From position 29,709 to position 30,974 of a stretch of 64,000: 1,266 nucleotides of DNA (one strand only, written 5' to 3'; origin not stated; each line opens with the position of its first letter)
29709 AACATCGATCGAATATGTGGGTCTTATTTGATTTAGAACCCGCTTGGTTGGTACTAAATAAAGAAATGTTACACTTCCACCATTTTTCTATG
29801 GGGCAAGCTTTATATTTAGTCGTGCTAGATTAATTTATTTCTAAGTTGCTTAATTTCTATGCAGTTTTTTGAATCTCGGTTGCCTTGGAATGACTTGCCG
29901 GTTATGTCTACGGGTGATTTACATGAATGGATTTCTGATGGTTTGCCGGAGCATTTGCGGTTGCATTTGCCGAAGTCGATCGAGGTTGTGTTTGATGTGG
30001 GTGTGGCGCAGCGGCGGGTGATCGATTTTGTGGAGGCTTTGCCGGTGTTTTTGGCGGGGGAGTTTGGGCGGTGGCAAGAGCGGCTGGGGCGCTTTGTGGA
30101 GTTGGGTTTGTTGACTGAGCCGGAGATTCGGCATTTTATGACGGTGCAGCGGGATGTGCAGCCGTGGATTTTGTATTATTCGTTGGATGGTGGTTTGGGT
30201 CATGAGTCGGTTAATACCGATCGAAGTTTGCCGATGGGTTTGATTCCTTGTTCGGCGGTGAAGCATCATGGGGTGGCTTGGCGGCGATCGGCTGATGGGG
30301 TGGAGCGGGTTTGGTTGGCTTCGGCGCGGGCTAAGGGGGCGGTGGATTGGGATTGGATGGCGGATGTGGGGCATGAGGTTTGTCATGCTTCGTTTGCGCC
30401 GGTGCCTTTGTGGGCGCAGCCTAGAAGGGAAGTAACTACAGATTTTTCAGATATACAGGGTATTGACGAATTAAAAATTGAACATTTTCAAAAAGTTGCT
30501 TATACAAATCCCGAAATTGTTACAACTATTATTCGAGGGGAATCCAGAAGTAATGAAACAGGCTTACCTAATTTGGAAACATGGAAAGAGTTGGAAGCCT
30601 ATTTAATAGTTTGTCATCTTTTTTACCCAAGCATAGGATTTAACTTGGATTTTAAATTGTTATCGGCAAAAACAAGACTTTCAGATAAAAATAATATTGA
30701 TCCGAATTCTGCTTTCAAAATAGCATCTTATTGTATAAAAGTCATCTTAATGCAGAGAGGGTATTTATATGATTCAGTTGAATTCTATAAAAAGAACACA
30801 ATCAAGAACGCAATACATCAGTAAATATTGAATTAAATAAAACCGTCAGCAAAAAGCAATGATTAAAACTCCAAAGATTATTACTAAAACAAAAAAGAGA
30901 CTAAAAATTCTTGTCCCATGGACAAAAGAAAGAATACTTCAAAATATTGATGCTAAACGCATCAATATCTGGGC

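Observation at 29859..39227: Ten same-strand ORFs (nine genes if the split GTPase is counted once) forming a compositionally mosaic accessory array that matches no described system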

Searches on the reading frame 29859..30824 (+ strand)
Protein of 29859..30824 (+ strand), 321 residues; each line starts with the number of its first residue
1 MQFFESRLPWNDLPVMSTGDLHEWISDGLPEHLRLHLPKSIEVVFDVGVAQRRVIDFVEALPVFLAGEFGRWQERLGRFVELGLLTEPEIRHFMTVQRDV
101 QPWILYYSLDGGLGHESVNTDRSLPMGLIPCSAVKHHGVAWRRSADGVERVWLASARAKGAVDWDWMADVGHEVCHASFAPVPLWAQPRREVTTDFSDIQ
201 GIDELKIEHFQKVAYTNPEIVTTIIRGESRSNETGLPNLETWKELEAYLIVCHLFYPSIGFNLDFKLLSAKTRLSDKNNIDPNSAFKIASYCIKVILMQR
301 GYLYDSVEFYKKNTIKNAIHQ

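Call 3: search_protein_families(library=pfam, proteins=[window:29859-30824:+], max_evalue=0.01)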
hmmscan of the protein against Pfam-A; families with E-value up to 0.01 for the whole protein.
window:29859-30824:+ (321 aa): 0 families

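Call 4: search_protein_families(library=ncbifam, proteins=[window:29859-30824:+], max_evalue=0.01)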
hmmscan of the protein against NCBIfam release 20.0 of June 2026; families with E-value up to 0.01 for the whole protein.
window:29859-30824:+ (321 aa): 0 families
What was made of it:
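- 29859..30824 (+): g1: 321-aa cytoplasmic HExxH...E protein, a putative metallohydrolase of a new family. The N-terminal 187 codons are G/T-ending and conserved. The C-terminal third is AT-rich and divergent. No Pfam or NCBIfam hit (calls 3, 4).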

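Call 8: list_cluster_members(proteins=[window:29859-30821:+, window:30859-31620:+, window:31624-32460:+, window:32506-33342:+, window:33412-34572:+, window:34579-35442:+, window:35447-37090:+, window:37083-37793:+, window:37926-38348:+, window:38352-39224:+])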
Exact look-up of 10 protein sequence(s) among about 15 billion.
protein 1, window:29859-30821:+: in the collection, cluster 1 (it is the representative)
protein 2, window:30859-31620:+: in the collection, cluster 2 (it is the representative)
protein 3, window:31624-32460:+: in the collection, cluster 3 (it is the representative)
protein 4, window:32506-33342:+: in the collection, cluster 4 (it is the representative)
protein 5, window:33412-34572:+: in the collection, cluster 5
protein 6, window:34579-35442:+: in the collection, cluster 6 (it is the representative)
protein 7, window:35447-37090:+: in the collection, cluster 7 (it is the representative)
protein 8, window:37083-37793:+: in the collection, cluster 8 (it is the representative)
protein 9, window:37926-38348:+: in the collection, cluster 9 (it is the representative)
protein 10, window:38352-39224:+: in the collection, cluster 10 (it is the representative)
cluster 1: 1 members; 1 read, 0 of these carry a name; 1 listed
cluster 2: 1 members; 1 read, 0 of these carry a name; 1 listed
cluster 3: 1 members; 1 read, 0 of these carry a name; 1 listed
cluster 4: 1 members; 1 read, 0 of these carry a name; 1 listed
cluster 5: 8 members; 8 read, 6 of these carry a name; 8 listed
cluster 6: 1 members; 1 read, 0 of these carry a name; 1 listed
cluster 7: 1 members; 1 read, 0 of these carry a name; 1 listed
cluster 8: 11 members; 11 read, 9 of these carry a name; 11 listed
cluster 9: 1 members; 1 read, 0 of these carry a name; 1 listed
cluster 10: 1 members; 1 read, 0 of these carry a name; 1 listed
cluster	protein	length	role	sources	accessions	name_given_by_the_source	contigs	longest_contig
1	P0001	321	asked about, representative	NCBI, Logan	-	-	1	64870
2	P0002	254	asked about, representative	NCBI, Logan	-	-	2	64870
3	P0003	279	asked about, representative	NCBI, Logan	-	-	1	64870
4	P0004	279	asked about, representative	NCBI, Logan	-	-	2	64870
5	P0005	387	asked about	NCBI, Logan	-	-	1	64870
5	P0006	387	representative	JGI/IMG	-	branched-chain amino acid transport system substrate-binding protein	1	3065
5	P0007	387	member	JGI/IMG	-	branched-chain amino acid transport system substrate-binding protein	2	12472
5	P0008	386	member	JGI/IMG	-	branched-chain amino acid transport system substrate-binding protein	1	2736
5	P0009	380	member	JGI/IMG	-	branched-chain amino acid transport system substrate-binding protein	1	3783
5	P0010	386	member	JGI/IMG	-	branched-chain amino acid transport system substrate-binding protein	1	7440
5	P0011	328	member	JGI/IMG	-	branched-chain amino acid transport system substrate-binding protein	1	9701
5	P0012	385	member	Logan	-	-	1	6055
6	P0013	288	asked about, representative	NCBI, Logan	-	-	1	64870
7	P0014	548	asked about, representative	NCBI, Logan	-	-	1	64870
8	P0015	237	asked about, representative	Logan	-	-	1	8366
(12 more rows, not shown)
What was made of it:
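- Checked: Gaps are 34, 0, 42, 66, 3, 1, -11 (overlap), 129 and 0 nt. This uses the ATG starts 35447 and 37083 that gene callers chose (call 8).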

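Call 9: find_encoding_contigs(protein=P0007, flank=10000, max_places=4)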
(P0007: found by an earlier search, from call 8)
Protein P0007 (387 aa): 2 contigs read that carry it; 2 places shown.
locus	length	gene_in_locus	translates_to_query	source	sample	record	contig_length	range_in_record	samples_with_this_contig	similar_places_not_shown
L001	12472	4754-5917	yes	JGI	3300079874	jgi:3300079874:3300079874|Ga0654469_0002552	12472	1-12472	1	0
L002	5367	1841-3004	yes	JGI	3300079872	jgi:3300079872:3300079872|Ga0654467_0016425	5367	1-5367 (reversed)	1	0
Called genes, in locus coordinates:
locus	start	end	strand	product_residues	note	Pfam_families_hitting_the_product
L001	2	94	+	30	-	?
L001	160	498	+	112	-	-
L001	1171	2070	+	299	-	-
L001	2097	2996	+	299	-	-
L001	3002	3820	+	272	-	PF13489:Methyltransf_23, PF13847:Methyltransf_31 (weak), PF08242:Methyltransf_12 (weak)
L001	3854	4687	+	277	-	PF13489:Methyltransf_23, PF08242:Methyltransf_12 (weak)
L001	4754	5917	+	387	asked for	PF13433:Peripla_BP_5, PF13458:Peripla_BP_6, PF01094:ANF_receptor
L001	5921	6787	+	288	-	PF02653:BPD_transp_2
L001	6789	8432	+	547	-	PF02653:BPD_transp_2, PF00005:ABC_tran, PF13304:AAA_21 (weak)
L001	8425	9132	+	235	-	PF00005:ABC_tran, PF13304:AAA_21 (faint)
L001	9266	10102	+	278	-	-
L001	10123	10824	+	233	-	-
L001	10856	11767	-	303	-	PF00850:Hist_deacetyl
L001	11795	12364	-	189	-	PF01936:NYN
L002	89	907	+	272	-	PF13489:Methyltransf_23, PF13847:Methyltransf_31 (weak), PF08242:Methyltransf_12 (weak)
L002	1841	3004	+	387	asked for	PF13433:Peripla_BP_5, PF13458:Peripla_BP_6, PF01094:ANF_receptor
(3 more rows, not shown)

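Call 13: find_homologous_proteins(query=window:29859-30821:+, max_evalue=0.001)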
Query window:29859-30821:+ (321 aa): 7 proteins with E <= 0.001 among 1746 candidates.
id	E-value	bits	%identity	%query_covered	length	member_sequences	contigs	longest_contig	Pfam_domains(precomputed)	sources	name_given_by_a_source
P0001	5.9e-221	751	100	100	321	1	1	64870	-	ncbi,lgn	-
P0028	5.2e-145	501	75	92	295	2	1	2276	-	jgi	jgi:hypothetical protein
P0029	2.9e-142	492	73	92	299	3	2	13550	-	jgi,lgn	jgi:hypothetical protein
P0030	8.6e-137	474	79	81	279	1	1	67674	-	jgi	jgi:hypothetical protein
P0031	1.4e-125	437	64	92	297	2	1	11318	-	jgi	jgi:hypothetical protein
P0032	1.8e-92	328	52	97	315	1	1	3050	-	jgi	jgi:hypothetical protein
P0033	2.6e-57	213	42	82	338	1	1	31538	-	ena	-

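Call 14: find_encoding_contigs(protein=P0033, flank=10000, max_places=3)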
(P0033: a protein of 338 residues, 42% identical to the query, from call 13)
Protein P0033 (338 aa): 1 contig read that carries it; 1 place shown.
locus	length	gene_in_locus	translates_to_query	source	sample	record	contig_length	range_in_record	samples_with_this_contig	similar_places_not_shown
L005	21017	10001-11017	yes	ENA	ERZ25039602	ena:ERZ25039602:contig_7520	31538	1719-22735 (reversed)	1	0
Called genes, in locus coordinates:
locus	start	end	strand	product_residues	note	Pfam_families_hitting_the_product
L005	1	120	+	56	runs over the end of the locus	-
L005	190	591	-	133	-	PF22776:K_trans_C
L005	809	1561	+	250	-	-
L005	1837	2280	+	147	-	-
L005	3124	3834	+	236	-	PF13189:Cytidylate_kin2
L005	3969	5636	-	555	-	PF00009:GTP_EFTU, PF03144:GTP_EFTU_D2 (weak), PF14492:EFG_III (weak), PF00679:EFG_C, PF06421:LepA_C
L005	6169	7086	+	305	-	PF13379:NMT1_2, PF09084:NMT1, PF12974:Phosphonate-bd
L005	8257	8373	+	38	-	-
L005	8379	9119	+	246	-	PF00528:BPD_transp_1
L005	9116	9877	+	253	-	PF00005:ABC_tran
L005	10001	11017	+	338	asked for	-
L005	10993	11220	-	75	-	PF09012:FeoC, PF16365:EutK_C (weak)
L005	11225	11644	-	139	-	-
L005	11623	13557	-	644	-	PF01926:MMR_HSR1, PF02421:FeoB_N, PF17910:FeoB_Cyto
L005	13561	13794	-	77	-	PF04023:FeoA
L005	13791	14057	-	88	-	PF04023:FeoA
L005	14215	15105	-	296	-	PF00763:THF_DHG_CYH, PF02882:THF_DHG_CYH_C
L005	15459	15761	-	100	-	PF02325:CCB3_YggT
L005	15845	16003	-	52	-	-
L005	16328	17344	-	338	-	PF02595:Gly_kinase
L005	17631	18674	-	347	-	PF01118:Semialdhyde_dh, PF02774:Semialdhyde_dhC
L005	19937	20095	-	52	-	-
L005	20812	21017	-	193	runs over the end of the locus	-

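Call 15: find_encoding_contigs(protein=P0030, flank=10000, max_places=3)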
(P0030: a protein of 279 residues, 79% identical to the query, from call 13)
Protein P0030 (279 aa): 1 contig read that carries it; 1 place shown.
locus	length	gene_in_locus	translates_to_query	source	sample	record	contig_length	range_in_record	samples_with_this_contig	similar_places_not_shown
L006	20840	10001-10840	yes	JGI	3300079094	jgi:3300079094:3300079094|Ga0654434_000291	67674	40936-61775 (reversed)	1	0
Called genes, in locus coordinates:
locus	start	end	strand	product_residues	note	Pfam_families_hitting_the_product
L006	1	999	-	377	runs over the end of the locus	PF13508:Acetyltransf_7 (faint)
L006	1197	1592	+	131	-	-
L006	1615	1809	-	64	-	-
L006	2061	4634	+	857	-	PF00912:Transgly, PF00905:Transpeptidase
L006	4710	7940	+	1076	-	PF25596:CPSase_L_D1, PF02786:CPSase_L_D2, PF02787:CPSase_L_D3, PF25596:CPSase_L_D1, PF02222:ATP-grasp, PF02655:ATP-grasp_3 (weak), PF02786:CPSase_L_D2, PF02142:MGS, +4 more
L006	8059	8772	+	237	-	PF05685:Uma2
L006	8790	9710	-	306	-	PF00850:Hist_deacetyl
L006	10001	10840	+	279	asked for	-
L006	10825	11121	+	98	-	PF00005:ABC_tran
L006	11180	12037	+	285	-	PF00025:Arf (faint)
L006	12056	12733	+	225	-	-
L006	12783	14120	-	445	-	PF01554:MatE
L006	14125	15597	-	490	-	PF00749:tRNA-synt_1c, PF19269:Anticodon_2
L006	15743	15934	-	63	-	-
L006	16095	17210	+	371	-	-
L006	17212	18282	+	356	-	PF00004:AAA (faint), PF07724:AAA_2 (weak), PF07728:AAA_5 (faint)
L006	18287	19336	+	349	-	PF05762:VWA_CoxE (faint)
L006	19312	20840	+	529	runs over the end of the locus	PF03781:FGE-sulfatase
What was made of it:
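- The array is patchy and sometimes deleted (call 15).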

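Call 16: find_encoding_contigs(protein=P0031, flank=10000, max_places=3)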
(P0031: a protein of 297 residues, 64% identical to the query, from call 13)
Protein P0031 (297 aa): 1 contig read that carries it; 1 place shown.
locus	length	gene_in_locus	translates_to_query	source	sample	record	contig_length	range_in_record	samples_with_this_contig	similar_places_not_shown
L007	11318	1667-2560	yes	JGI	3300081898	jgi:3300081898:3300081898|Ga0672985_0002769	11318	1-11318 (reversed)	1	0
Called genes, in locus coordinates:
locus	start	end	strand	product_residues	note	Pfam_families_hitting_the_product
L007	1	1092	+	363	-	PF00953:Glycos_transf_4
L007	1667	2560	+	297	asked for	-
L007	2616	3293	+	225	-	-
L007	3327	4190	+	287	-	PF13489:Methyltransf_23, PF13847:Methyltransf_31 (weak), PF08241:Methyltransf_11 (weak), PF08242:Methyltransf_12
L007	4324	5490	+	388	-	PF13433:Peripla_BP_5, PF13458:Peripla_BP_6, PF01094:ANF_receptor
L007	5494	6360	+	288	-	PF02653:BPD_transp_2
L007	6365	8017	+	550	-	PF02653:BPD_transp_2, PF00005:ABC_tran, PF13304:AAA_21 (faint)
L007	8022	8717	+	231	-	PF00005:ABC_tran, PF13555:AAA_29 (faint), PF13304:AAA_21 (weak)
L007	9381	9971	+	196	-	-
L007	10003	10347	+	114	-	PF12732:YtxH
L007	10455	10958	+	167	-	PF06103:DUF948 (weak)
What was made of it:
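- g4 is optional (call 16).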

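Call 21: search_solved_structures(query=A1, max_evalue=10)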
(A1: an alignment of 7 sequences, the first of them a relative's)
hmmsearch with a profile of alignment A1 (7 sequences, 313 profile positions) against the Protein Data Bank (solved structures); distinct sequences matched with E-value up to 10: 6.
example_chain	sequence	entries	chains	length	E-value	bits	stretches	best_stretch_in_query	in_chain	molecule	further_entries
9h1f_B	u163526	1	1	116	0.072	15.3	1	134-168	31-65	SybodyB12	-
8yns_N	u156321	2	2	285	0.56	12.4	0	111-161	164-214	Glue molecule 4-9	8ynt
6i6j_C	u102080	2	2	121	1.2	11.3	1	134-169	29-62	Sybody | Synthetic nanobody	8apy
7rxc_N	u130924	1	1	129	1.3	11.2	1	134-169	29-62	Nb_KR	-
5nmv_H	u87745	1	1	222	1.5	11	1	130-165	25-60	Fab heavy chain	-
1qd0_A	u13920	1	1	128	1.5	11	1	111-168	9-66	VHH-R2 ANTI-RR6 ANTIBODY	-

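Call 32: predict_structure(alignment_id=A1)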
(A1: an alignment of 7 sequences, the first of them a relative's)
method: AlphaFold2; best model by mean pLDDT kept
length: 321 residues; sequences in the alignment: 7
mean_pLDDT: 51.6   pTM: 0.43
mean pLDDT of the five models: 51.6, 50.8, 50.4, 48.9, 48.1
residues with pLDDT >= 90: 8; 70-90: 52; 50-70: 74; < 50: 187
segments of 3 or more residues with pLDDT < 50: 81-84, 111-145, 147-192, 199-203, 210-240, 250-282, 301-321
pLDDT, mean of each block of 10 residues (from residue 1): 79 80 89 78 78 80 69 56 57 59 61 38 38 35 44 34 34 36 40 49 49 44 37 46 51 44 36 38 50 53 41 29 28
secondary structure, 60 per line:
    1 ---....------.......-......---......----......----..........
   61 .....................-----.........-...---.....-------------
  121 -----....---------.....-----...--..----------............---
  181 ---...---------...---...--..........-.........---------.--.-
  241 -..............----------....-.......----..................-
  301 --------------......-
elements in order: E4-7 E14-20 H22-27 H31-36 E41-46 H51-81 H87-95 E103-107 E126-129 E139-143 E149-151 H166-177 H207-216 H218-226 H242-255 H266-269 H271-277 H282-299 H315-320

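Call 34: search_protein_families(library=padloc, proteins=[window:29859-30821:+, L001:9266-10099:+, L001:10123-10821:+], max_evalue=0.01)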
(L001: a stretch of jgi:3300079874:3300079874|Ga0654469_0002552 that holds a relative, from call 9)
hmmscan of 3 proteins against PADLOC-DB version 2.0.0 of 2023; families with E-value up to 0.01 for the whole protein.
window:29859-30821:+ (321 aa): 0 families

L001:9266-10099:+ (278 aa): 2 families
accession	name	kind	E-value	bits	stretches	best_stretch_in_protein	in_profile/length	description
PDLC04898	PDC-S06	-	0.00061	16.2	1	25-136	15-118/752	-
PDLC04140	mad8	-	0.0014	16.2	1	41-173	30-128/314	mads_8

L001:10123-10821:+ (233 aa): 0 families

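Call 35: search_protein_families(library=pfam, proteins=[L001:9266-10099:+, L001:10123-10821:+, L001:2097-2993:+, L007:2616-3290:+, L005:10001-11014:+], max_evalue=0.1)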
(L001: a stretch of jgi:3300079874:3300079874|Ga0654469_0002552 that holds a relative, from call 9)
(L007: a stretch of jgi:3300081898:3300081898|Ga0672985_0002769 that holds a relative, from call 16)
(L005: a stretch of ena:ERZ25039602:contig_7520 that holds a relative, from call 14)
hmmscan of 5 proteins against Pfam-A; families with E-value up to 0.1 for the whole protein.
L001:9266-10099:+ (278 aa): 8 families
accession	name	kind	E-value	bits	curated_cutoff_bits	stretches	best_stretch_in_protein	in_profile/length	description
PF03193.22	RsgA_GTPase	-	0.00036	20.8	30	1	5-64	74-132/174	RsgA GTPase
PF00005.33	ABC_tran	-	0.0031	18.5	25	1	40-83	13-50/137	ABC transporter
PF13521.12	AAA_28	-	0.0068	17.1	27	1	40-61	1-22/164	AAA domain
PF05049.19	IIGP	-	0.0086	15.6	24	1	4-58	2-55/375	Interferon-inducible GTPase (IIGP)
PF01926.29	MMR_HSR1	-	0.016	15.7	21.9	1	40-137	1-97/113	50S ribosome-binding GTPase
PF20720.3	nSTAND3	-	0.053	13.6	27.2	0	27-67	7-46/155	Novel STAND NTPase 3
PF04851.21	ResIII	-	0.071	13.4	22.5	0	25-55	10-40/164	Type III restriction enzyme, res subunit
PF13238.12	AAA_18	-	0.081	13.8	29.4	0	41-62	1-22/128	AAA domain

L001:10123-10821:+ (233 aa): 1 family
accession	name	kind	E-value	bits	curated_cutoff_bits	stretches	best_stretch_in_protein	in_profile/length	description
PF00507.24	Oxidored_q4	-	0.0049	17.5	23.3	1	43-109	25-84/99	NADH-ubiquinone/plastoquinone oxidoreductase, chain 3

L001:2097-2993:+ (299 aa): 0 families

L007:2616-3290:+ (225 aa): 0 families

L005:10001-11014:+ (338 aa): 0 families

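Call 36: search_protein_representatives(alignment_id=A1)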
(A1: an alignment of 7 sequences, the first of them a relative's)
Query: 7 sequences, 313 profile positions. Proteins with E-value up to 0.001 (for the whole library): 97; up to 1e-10: 85; up to 1e-30: 57. The best 97 are listed.
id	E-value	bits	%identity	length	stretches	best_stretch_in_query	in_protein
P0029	5.3e-169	577.6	-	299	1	1-297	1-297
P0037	2.2e-91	322.6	-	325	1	1-298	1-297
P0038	8.8e-87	307.5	-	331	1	1-298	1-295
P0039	5.6e-86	304.8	-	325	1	5-298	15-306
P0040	5.5e-85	301.6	-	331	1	1-299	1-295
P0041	3.2e-81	289.2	-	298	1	24-297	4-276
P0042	6.3e-80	285.0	-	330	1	5-298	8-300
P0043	4.8e-76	272.2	-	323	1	1-301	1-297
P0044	4.0e-75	269.2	-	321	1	1-306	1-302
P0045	5.2e-75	268.8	-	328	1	1-297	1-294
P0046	1.0e-70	254.7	-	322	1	6-297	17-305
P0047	3.4e-69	249.7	-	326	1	2-274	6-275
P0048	1.6e-68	247.4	-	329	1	2-297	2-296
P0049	1.7e-68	247.4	-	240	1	79-297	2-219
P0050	5.3e-65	235.9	-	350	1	6-298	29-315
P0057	2.3e-60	220.7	-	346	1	1-306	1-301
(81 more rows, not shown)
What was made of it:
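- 29859..30824 (+): 97 cluster representatives among 1.84 billion proteins (call 36).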

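Call 37: find_encoding_contigs(protein=P0037, flank=8000, max_places=2)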
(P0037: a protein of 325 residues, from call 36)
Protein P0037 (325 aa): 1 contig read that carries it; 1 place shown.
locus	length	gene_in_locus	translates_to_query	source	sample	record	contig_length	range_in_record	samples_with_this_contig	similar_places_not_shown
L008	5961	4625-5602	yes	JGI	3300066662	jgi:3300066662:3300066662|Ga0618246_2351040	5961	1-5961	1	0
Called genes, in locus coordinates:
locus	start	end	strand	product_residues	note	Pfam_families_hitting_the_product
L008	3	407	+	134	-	?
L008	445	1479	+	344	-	PF13379:NMT1_2, PF09084:NMT1, PF12974:Phosphonate-bd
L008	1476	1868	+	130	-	-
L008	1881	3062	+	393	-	PF10137:CAP12-PCTIR_TIR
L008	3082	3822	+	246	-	PF00528:BPD_transp_1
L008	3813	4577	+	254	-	PF02463:SMC_N (faint), PF03215:Rad17 (faint), PF00005:ABC_tran, PF13304:AAA_21 (faint)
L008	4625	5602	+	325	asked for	-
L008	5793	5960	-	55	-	?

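Call 38: find_encoding_contigs(protein=P0057, flank=8000, max_places=2)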
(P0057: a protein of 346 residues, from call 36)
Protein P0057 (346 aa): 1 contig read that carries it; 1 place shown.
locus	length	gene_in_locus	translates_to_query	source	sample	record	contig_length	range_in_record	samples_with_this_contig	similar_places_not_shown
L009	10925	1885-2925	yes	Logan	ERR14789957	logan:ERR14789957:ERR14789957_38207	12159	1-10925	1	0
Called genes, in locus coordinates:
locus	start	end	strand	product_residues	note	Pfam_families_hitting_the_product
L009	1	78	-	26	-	?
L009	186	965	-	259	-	PF00318:Ribosomal_S2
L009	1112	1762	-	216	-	PF13560:HTH_31 (weak), PF01381:HTH_3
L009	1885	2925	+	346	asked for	-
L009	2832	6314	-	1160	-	PF02811:PHP, PF07733:DNA_pol3_alpha, PF17657:DNA_pol3_finger, PF14579:HHH_6, PF01336:tRNA_anti-codon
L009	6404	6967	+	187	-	PF00719:Pyrophosphatase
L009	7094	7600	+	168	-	PF01641:SelR, PF24046:At4g08330 (faint)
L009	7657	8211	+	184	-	PF01625:PMSR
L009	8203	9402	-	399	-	PF01546:Peptidase_M20, PF07687:M20_dimer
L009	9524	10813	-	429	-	-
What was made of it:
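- The ninth stands beside an HTH_3 regulator gene with no importer nearby (call 38).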
